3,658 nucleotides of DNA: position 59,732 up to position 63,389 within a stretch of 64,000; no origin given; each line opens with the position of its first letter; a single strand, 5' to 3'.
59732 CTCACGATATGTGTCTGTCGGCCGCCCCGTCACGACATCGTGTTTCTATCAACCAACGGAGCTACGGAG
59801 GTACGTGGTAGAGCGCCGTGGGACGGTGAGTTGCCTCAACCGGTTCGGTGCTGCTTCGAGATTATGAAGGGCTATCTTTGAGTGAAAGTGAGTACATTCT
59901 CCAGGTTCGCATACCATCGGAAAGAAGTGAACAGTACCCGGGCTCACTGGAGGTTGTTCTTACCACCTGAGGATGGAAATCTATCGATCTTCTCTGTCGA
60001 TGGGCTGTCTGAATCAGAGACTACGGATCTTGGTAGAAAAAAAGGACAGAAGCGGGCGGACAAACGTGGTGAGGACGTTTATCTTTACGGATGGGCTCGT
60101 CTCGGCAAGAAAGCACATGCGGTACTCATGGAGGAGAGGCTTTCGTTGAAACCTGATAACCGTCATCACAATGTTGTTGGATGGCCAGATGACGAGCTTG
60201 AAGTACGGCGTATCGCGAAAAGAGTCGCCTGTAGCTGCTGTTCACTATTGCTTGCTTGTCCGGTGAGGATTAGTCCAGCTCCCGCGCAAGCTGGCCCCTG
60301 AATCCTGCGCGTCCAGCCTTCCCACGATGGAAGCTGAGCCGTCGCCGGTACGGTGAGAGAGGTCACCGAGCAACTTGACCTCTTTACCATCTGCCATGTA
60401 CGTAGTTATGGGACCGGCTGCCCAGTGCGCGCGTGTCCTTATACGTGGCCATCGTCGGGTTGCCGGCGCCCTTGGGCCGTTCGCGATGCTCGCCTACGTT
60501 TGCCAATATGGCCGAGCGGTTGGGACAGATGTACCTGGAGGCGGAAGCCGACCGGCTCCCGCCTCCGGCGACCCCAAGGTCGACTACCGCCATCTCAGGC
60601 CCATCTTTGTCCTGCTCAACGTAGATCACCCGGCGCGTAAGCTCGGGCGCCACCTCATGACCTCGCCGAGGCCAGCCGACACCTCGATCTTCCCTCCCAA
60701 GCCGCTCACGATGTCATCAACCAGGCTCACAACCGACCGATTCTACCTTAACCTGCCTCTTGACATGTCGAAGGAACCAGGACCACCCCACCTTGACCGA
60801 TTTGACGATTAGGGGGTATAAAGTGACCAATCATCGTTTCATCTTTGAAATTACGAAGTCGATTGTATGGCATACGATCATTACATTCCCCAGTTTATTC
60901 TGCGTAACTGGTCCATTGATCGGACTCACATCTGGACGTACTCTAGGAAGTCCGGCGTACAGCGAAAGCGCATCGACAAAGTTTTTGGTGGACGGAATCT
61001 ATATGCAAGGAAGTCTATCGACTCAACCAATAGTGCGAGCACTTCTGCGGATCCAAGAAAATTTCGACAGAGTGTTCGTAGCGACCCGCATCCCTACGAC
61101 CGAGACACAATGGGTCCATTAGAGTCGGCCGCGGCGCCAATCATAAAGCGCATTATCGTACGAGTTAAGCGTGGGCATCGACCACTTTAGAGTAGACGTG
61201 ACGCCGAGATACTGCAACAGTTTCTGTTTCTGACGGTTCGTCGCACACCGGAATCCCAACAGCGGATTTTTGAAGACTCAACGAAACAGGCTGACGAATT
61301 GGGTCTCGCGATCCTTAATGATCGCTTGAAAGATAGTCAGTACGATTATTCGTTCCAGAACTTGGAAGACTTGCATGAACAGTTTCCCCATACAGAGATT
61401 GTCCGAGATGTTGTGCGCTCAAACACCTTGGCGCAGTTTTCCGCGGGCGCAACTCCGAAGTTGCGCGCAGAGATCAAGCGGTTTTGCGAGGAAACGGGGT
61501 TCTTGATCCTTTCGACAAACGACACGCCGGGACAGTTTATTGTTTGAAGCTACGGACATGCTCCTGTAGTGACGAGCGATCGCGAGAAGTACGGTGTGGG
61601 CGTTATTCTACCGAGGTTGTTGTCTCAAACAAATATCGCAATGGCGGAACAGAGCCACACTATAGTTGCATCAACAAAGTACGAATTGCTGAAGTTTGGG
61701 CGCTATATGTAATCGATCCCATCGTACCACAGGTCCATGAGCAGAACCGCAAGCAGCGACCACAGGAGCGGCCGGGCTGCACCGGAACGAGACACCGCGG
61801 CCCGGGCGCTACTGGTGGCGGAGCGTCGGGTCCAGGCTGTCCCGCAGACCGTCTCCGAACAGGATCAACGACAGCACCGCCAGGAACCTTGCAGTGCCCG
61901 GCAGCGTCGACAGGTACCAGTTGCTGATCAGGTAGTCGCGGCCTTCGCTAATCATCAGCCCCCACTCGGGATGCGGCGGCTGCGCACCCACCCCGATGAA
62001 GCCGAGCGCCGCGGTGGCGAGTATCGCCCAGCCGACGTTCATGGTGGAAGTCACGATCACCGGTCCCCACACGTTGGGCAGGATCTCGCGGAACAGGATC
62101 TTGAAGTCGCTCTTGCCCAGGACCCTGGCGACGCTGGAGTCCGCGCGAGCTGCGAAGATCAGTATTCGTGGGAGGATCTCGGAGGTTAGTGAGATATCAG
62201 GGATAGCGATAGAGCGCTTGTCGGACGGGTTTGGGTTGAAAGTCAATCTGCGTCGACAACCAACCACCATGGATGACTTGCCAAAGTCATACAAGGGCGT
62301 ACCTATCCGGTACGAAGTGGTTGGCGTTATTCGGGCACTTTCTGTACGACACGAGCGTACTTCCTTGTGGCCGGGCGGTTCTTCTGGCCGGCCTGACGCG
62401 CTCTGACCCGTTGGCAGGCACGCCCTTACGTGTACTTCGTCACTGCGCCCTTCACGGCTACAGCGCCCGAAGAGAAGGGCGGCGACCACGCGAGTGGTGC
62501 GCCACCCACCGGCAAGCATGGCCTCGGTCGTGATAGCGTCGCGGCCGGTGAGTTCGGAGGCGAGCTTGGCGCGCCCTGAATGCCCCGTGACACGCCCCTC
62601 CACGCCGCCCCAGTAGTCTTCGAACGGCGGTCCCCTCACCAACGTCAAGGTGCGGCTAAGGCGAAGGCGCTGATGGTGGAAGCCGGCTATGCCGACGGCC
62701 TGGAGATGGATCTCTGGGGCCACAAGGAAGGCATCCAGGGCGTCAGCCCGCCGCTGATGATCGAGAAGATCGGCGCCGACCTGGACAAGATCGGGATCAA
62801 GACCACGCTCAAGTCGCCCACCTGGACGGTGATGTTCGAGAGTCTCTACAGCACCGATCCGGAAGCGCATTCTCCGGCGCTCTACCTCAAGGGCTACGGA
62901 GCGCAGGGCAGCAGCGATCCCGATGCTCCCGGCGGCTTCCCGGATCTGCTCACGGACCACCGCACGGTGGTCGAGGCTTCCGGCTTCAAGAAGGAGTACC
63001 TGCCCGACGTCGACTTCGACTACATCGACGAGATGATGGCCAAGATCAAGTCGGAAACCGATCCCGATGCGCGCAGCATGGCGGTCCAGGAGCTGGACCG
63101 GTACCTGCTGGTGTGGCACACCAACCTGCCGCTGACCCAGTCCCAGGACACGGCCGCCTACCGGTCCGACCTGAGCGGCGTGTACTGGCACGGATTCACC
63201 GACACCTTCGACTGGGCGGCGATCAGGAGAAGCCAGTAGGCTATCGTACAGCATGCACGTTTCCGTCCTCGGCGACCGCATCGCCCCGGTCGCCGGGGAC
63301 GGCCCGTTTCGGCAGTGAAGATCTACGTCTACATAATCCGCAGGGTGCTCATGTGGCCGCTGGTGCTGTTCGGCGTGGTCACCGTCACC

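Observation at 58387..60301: Tightly coupled 3- or 4-gene operon of unrecognisable proteins on a low-G+C island: candidate novel defence or TA-like system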

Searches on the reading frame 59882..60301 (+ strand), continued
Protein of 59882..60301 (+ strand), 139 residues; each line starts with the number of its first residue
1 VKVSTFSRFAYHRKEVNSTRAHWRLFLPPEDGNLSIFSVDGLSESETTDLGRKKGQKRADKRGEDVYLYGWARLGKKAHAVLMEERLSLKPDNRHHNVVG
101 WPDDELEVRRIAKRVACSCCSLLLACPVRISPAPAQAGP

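Call 75: get_annotated_region(hit=H3, flank=4000)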
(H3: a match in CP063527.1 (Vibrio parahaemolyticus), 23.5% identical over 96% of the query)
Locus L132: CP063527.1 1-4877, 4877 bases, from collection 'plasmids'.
description: Vibrio parahaemolyticus strain BTXS2 plasmid unnamed, complete sequence
organism: Vibrio parahaemolyticus (NCBI taxid 670)
taxonomy: Bacteria; Pseudomonadota; Gammaproteobacteria; Vibrionales; Vibrionaceae; Vibrio; Vibrio parahaemolyticus
host: -; source: mixed culture,Estuary water environment; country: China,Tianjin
typing (MOB-suite, as given by PLSDB): non-mobilizable
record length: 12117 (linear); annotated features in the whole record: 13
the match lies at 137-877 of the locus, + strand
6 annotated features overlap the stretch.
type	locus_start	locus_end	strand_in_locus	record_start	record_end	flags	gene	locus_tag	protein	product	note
CDS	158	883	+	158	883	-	-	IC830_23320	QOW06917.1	TIGR04255 family protein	-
CDS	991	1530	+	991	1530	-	-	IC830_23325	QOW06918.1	hypothetical protein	-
CDS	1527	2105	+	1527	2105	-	-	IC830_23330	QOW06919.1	zeta toxin family protein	-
CDS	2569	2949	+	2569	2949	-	-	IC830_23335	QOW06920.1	cupin domain-containing protein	-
CDS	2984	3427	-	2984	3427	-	-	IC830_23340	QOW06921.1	hypothetical protein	-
CDS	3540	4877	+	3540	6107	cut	-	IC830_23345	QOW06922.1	hypothetical protein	-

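Call 89: search_dna_similar(query=L053:2716-3459:+, collection=phages, mode=protein, max_evalue=0.001, max_rows=15)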
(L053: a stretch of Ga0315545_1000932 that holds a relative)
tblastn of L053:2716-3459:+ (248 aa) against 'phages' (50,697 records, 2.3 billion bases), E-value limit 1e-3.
Records with a match: 1; places in all: 1; records where one place covers at least 80% of the query: 1.
Best place of each record, by identity: <60% 1.
By first word of the organism name: Ralstonia 1.
By host as written in the record: Ralstonia solanacearum 1.
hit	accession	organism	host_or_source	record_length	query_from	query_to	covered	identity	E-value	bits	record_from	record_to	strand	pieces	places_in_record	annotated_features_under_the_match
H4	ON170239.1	Ralstonia phage YO139_2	Ralstonia solanacearum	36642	6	248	98%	33.2%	7e-29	120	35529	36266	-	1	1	record has no annotation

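Call 90: search_dna_similar(query=L053:3459-3971:+, collection=phages, mode=protein, max_evalue=0.001, max_rows=15)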
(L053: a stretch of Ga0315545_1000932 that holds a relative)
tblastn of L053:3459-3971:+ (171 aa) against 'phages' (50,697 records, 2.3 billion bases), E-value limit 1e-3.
No match.
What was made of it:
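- There is no B hit in 50,697 phage genomes (call 90).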

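Call 91: search_dna_similar(query=L053:3905-4354:+, collection=plasmids, mode=protein, max_evalue=0.001, max_rows=15)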
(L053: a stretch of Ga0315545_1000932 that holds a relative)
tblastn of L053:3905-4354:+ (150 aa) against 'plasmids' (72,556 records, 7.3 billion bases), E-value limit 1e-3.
No match.

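Call 92: get_annotated_region(hit=H4, flank=4000)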
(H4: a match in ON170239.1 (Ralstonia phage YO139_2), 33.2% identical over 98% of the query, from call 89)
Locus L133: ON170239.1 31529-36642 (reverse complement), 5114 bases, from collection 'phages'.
description: UNVERIFIED_ORG: Ralstonia phage YO139_2 sequence.
organism: Ralstonia phage YO139_2 (NCBI taxid 2935320)
taxonomy: Viruses; Duplodnaviria; Heunggongvirae; Uroviricota; Caudoviricetes; Peduoviridae; Aresaunavirus
host: Ralstonia solanacearum; source: potato; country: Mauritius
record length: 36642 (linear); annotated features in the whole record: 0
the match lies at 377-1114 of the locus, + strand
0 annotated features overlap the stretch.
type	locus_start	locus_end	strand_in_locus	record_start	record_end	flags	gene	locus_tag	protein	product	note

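Call 95: search_protein_families(library=pfam, proteins=[L133:1114-1608:+, L133:1621-2058:+, L133:2317-2934:+, L133:2789-3439:+, L133:3452-4381:+, L132:991-1527:+, L132:1527-2102:+, L130:5759-6304:+, L130:6316-6828:+, L131:4869-5309:+], max_evalue=0.01)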
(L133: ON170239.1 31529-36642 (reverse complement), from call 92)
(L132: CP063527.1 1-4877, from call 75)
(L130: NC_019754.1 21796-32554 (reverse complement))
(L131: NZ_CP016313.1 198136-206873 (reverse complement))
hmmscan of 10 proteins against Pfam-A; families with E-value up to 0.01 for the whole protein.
L133:1114-1608:+ (165 aa): 0 families

L133:1621-2058:+ (146 aa): 0 families

L133:2317-2934:+ (206 aa): 1 family
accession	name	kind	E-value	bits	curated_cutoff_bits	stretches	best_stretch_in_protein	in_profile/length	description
PF05488.18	PAAR_motif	-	4.3e-20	72.1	27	1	81-152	2-70/70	PAAR motif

L133:2789-3439:+ (217 aa): 1 family
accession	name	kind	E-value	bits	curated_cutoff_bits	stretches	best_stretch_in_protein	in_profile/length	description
PF13503.11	DUF4123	-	8.7e-26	90.9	25.8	1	71-190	1-118/119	Domain of unknown function (DUF4123)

L133:3452-4381:+ (310 aa): 1 family
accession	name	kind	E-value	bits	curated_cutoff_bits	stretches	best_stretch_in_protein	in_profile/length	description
PF15648.12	Tox-REase-5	-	6.7e-24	84.7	25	1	196-286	1-94/95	Restriction endonuclease fold toxin 5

L132:991-1527:+ (179 aa): 0 families

L132:1527-2102:+ (192 aa): 4 families
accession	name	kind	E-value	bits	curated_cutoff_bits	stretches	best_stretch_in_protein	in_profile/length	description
PF13671.12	AAA_33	-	1.7e-12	48.3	27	1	7-130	3-134/143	AAA domain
PF06414.18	Zeta_toxin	-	3.1e-12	46.8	22.3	1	2-136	15-166/199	Zeta toxin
PF13555.12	AAA_29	-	0.0015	18.7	27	1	7-24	26-43/61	P-loop containing region of AAA domain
PF01121.26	CoaE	-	0.0022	18.2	27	1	10-88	7-83/180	Dephospho-CoA kinase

L130:5759-6304:+ (182 aa): 1 family
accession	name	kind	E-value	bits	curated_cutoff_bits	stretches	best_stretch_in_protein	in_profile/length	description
PF11099.14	M11L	-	0.0021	18.8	26.9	1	108-150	50-94/160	Apoptosis regulator M11L like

L130:6316-6828:+ (171 aa): 0 families

L131:4869-5309:+ (147 aa): 0 families
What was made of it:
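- Closest known: Omega-epsilon-zeta tripartite TA systems. Same: On Vibrio plasmid CP063527.1 a TIGR04255 gene and a 179-aa gene precede a Zeta_toxin-family gene (calls 75, 95).
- TIGR04255 also precedes a 179-aa gene plus a Zeta_toxin gene on a Vibrio plasmid (calls 75, 95). The end of the Ralstonia record carries T6SS genes, so it may be host DNA (call 95).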

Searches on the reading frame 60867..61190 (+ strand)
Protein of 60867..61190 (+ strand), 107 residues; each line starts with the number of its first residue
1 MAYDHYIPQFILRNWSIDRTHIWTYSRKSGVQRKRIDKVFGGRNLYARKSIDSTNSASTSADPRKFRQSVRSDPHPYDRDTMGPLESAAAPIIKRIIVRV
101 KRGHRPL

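Call 3: search_protein_families(library=pfam, proteins=[window:60867-61190:+], max_evalue=1)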
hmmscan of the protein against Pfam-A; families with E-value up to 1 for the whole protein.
window:60867-61190:+ (107 aa): 2 families
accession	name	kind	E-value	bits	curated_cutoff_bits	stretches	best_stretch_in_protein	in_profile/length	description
PF14022.11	DUF4238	-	8.2e-11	42.3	27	1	3-98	1-81/281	Protein of unknown function (DUF4238)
PF17155.10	GAPES1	-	0.23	11.2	27.7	1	9-47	145-177/274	Gammaproteobacterial periplasmic sensor domain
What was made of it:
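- Checked: DUF4238 fragment 60867-61190: confirmed, E 8e-11 (call 3).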

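Call 4: search_protein_families(library=padloc, proteins=[window:60867-61190:+], max_evalue=1)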
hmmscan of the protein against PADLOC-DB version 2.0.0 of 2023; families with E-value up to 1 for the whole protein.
window:60867-61190:+ (107 aa): 0 families

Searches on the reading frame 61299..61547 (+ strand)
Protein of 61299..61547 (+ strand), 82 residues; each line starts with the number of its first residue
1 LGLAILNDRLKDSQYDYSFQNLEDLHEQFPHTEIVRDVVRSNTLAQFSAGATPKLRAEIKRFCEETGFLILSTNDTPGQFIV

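Call 3: search_protein_families(library=pfam, proteins=[window:61299-61547:+], max_evalue=1)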
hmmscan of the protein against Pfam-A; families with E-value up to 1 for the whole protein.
window:61299-61547:+ (82 aa): 2 families
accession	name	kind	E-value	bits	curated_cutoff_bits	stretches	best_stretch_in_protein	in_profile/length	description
PF13525.12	YfiO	-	0.069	13.3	25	1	8-64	14-70/203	Outer membrane lipoprotein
PF22745.1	Nlig-Ia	-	0.11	13.6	27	1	10-39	28-57/92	DNA ligase-like, N-terminal NAD+-binding domain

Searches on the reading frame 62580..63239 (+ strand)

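Call 85: search_protein_families(library=pfam, proteins=[window:62580-63239:+], max_evalue=0.0001)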
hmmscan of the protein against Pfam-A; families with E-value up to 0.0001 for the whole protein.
window:62580-63239:+ (219 aa): 1 family
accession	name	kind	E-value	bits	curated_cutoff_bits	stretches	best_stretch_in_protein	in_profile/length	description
PF00496.27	SBP_bac_5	-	5.9e-06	26.1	32.4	1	23-115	264-354/368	Bacterial extracellular solute-binding proteins, family 5 Middle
